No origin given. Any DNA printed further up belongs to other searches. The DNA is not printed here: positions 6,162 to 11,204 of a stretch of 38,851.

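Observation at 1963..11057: Tandem operon of two giant (about 1445 and 1581 aa) paralogous metzincin lipoproteins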

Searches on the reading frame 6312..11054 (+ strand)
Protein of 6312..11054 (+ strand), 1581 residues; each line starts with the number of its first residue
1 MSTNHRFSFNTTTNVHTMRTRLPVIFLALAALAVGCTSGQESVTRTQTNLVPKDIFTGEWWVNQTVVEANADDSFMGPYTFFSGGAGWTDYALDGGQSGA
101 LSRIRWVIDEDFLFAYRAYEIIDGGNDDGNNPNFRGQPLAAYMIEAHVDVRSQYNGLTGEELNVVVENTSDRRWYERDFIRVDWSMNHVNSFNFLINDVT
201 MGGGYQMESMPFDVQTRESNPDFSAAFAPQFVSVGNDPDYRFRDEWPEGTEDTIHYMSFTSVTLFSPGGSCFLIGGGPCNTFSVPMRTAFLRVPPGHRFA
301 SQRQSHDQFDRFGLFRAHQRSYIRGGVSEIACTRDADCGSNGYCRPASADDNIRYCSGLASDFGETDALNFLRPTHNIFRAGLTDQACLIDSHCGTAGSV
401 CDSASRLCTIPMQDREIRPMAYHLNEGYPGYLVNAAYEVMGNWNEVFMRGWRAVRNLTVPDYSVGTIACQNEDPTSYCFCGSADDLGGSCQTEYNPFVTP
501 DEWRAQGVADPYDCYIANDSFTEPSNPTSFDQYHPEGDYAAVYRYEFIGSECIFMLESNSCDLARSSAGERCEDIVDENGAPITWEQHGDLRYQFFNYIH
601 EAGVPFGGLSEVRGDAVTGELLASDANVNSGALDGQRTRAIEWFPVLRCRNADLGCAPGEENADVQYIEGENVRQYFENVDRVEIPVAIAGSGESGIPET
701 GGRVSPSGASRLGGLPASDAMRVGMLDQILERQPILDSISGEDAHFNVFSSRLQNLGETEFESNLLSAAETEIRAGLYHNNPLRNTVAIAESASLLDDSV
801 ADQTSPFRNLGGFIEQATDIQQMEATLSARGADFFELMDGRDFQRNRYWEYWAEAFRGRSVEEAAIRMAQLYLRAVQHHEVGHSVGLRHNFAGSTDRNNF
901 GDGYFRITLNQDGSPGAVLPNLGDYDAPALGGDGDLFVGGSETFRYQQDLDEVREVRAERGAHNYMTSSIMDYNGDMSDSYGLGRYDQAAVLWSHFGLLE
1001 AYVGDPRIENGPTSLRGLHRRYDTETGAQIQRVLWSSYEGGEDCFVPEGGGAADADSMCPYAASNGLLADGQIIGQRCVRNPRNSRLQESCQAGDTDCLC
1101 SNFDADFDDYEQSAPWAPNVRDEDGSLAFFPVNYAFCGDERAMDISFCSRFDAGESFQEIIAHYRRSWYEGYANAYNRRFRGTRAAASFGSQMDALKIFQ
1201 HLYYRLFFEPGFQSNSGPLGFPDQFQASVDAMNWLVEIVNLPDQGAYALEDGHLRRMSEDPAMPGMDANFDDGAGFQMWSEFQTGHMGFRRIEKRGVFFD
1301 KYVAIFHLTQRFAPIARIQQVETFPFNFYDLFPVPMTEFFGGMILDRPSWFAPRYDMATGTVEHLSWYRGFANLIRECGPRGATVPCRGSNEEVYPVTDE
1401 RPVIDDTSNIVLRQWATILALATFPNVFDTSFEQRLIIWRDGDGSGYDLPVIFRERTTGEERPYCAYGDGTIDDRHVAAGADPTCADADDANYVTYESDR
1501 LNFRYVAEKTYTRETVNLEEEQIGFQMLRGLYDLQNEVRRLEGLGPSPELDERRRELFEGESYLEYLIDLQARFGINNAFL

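Call 7: search_protein_families(library=pfam, proteins=[window:6312-11054:+], max_evalue=1)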
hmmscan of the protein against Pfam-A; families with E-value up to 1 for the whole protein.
window:6312-11054:+ (1581 aa): 4 families
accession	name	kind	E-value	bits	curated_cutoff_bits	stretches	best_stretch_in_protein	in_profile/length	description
PF16313.11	DUF4953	-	1.1e-06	28.5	24.2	1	868-896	8-36/316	Met-zincin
PF00413.30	Peptidase_M10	-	0.021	15.2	24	1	855-890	102-125/159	Matrixin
PF13688.12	Reprolysin_5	-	0.12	13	27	1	873-895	141-163/196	Metallo-peptidase family M12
PF00426.25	VP4_haemagglut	-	0.25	11.6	25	1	137-188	37-88/160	Outer Capsid protein VP4 (Hemagglutinin) Concanavalin-like domain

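Call 8: search_protein_families(library=ncbifam, proteins=[window:6312-11054:+], max_evalue=1)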
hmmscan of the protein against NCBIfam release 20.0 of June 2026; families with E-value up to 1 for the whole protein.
window:6312-11054:+ (1581 aa): 0 families

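Call 14: find_homologous_proteins(query=window:6363-11054:+)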
Query window:6363-11054:+ (1564 aa): 242 proteins with E <= 0.001 among 8000 candidates; the best 120 are listed.
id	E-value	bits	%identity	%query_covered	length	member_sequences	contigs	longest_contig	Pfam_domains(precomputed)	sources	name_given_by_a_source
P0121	0.0e+0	3709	100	100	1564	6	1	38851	PF16313.12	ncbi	ncbi:MAG: zinc-dependent metalloprotease [Myxococcota bacterium]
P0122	0.0e+0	2176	60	100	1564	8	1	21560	PF16313.12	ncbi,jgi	ncbi:MAG: hypothetical protein ACI9KE_001451 [Polyangiales bacterium]|jgi:hypothetical protein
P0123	0.0e+0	2152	60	100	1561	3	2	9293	PF16313.12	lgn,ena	-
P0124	0.0e+0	1849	54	99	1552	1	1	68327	PF16313.12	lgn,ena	-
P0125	0.0e+0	1769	52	100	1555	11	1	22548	PF16313.12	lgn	-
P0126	0.0e+0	1756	52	99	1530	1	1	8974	PF16313.12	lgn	-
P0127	0.0e+0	1744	51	100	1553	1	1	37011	PF16313.12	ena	-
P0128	0.0e+0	1717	51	99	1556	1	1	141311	PF16313.12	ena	-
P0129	0.0e+0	1692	50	100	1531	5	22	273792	PF16313.12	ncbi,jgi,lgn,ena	-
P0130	0.0e+0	1660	51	99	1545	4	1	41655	PF16313.12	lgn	-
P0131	0.0e+0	1645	50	99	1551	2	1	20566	-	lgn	-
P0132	0.0e+0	1637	50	100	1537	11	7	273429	-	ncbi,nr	ncbi:MAG TPA: hypothetical protein RMH85_09045 [Polyangiaceae bacterium LLY-WYZ-15_(1-7)]|nr:hypothe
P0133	0.0e+0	1618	50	99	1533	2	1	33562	PF16313.12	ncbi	ncbi:MAG: zinc-dependent metalloprotease [Myxococcota bacterium]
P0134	0.0e+0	1616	50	100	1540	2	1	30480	-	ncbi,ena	-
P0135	0.0e+0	1606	49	100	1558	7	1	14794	PF16313.12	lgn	-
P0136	0.0e+0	1588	49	99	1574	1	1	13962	PF16313.12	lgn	-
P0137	0.0e+0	1579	50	99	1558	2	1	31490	PF16313.12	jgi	-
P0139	0.0e+0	1569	48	100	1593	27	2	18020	PF16313.12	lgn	-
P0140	0.0e+0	1567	49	99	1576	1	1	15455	PF16313.12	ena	-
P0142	0.0e+0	1559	49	99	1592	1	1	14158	PF16313.12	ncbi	-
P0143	0.0e+0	1547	48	100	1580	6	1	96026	PF16313.12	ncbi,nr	ncbi:MAG: zinc-dependent metalloprotease [Sandaracinus sp.]|nr:zinc-dependent metalloprotease [Sanda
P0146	0.0e+0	1529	48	99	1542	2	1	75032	PF16313.12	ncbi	ncbi:MAG: zinc-dependent metalloprotease [Myxococcota bacterium]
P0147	0.0e+0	1520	48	99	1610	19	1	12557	PF16313.12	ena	-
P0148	0.0e+0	1518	49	99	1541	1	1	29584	PF16313.12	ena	-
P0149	0.0e+0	1517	48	100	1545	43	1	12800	PF16313.12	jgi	jgi:hypothetical protein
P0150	0.0e+0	1501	47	99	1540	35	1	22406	PF16313.12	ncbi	-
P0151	0.0e+0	1496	47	100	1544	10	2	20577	PF16313.12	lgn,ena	-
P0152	0.0e+0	1494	47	100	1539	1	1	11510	PF16313.12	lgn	-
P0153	0.0e+0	1494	47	99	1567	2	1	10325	PF16313.12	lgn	-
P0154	0.0e+0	1494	48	99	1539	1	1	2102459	PF16313.12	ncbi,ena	-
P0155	0.0e+0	1493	47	100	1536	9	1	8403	PF16313.12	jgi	jgi:hypothetical protein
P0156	0.0e+0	1493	48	99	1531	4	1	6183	PF16313.12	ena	-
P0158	0.0e+0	1483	47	100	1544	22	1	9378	PF16313.12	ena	-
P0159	0.0e+0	1483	47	99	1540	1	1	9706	PF16313.12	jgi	-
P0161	0.0e+0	1469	47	99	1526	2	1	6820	PF16313.12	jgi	jgi:hypothetical protein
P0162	0.0e+0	1467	47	100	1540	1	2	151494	PF16313.12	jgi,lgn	-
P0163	0.0e+0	1465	47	99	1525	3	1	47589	PF16313.12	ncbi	-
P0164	0.0e+0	1462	46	100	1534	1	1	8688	PF16313.12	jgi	jgi:hypothetical protein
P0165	0.0e+0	1446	46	100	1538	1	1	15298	PF16313.12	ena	-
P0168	0.0e+0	1441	46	99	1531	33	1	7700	PF16313.12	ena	-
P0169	0.0e+0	1438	46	99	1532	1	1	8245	PF16313.12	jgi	jgi:hypothetical protein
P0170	0.0e+0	1437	45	100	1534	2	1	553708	PF16313.12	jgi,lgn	-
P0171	0.0e+0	1432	47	99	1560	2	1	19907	PF16313.12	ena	-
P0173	0.0e+0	1414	45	99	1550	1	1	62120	PF16313.12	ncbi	-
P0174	0.0e+0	1404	46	99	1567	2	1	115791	PF16313.12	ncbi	-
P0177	0.0e+0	1384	46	99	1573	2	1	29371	PF16313.12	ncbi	-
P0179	0.0e+0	1354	47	88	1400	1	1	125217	PF16313.12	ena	-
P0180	0.0e+0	1338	45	99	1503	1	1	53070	PF16313.12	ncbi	-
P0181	0.0e+0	1324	44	100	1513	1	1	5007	PF16313.12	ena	-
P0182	0.0e+0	1315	45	100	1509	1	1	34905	PF16313.12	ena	-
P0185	0.0e+0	1299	44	100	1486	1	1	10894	PF16313.12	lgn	-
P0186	0.0e+0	1293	44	99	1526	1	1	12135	PF16313.12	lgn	-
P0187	0.0e+0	1292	44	100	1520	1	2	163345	PF16313.12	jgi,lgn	jgi:hypothetical protein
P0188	0.0e+0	1287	43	99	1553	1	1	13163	PF16313.12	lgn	-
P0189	0.0e+0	1281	43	99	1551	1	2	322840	PF16313.12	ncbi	-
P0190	0.0e+0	1271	44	100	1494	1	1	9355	PF16313.12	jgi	-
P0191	0.0e+0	1265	42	100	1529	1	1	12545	PF16313.12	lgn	-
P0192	0.0e+0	1239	42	99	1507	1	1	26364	PF16313.12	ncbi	-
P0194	0.0e+0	1222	43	100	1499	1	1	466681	PF16313.12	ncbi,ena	-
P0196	0.0e+0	1191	51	68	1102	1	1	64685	PF16313.12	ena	-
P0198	0.0e+0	1170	42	99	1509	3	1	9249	PF16313.12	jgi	jgi:hypothetical protein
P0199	0.0e+0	1164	41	100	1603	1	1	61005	PF16313.12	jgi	-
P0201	0.0e+0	1154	40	99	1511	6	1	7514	PF16313.12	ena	-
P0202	0.0e+0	1153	42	99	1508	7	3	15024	PF16313.12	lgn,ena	-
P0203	0.0e+0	1142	40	99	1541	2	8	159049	PF16313.12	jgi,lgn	jgi:hypothetical protein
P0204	0.0e+0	1142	42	100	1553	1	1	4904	PF16313.12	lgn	-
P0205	0.0e+0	1139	40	66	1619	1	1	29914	PF16313.12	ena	-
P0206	0.0e+0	1137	41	100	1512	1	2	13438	PF16313.12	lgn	-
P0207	0.0e+0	1127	41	99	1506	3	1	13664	PF16313.12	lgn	-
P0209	0.0e+0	1109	45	81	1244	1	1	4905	PF16313.12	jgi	jgi:hypothetical protein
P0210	0.0e+0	1087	40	100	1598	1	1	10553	PF16313.12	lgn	-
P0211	0.0e+0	1078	44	78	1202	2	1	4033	PF16313.12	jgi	jgi:hypothetical protein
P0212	0.0e+0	1067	40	99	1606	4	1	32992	PF16313.12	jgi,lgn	jgi:hypothetical protein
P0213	0.0e+0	1067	39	100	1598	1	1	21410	PF16313.12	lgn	-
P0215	0.0e+0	1057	39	98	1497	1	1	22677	PF16313.12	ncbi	-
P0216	0.0e+0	1053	40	99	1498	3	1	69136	PF16313.12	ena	-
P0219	0.0e+0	1035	39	100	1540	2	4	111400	PF16313.12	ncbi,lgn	-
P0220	0.0e+0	1034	39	71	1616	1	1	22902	PF16313.12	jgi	jgi:hypothetical protein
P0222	0.0e+0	1029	38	99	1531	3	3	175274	PF16313.12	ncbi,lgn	-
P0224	8.2e-297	1006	37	99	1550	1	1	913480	PF16313.12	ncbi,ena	-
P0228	5.9e-294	997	38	100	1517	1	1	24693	PF16313.12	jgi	jgi:hypothetical protein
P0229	7.6e-294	996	37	100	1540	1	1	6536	PF16313.12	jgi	jgi:hypothetical protein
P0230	2.9e-293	994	38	99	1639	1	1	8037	PF16313.12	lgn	-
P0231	6.1e-293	993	38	99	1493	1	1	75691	PF16313.12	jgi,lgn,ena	-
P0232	1.7e-292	992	38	99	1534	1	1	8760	PF16313.12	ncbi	ncbi:MAG: zinc-dependent metalloprotease [Polyangiales bacterium]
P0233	9.1e-292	989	38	100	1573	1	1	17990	PF16313.12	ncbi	-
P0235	4.8e-290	984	38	100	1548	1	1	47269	PF16313.12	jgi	jgi:hypothetical protein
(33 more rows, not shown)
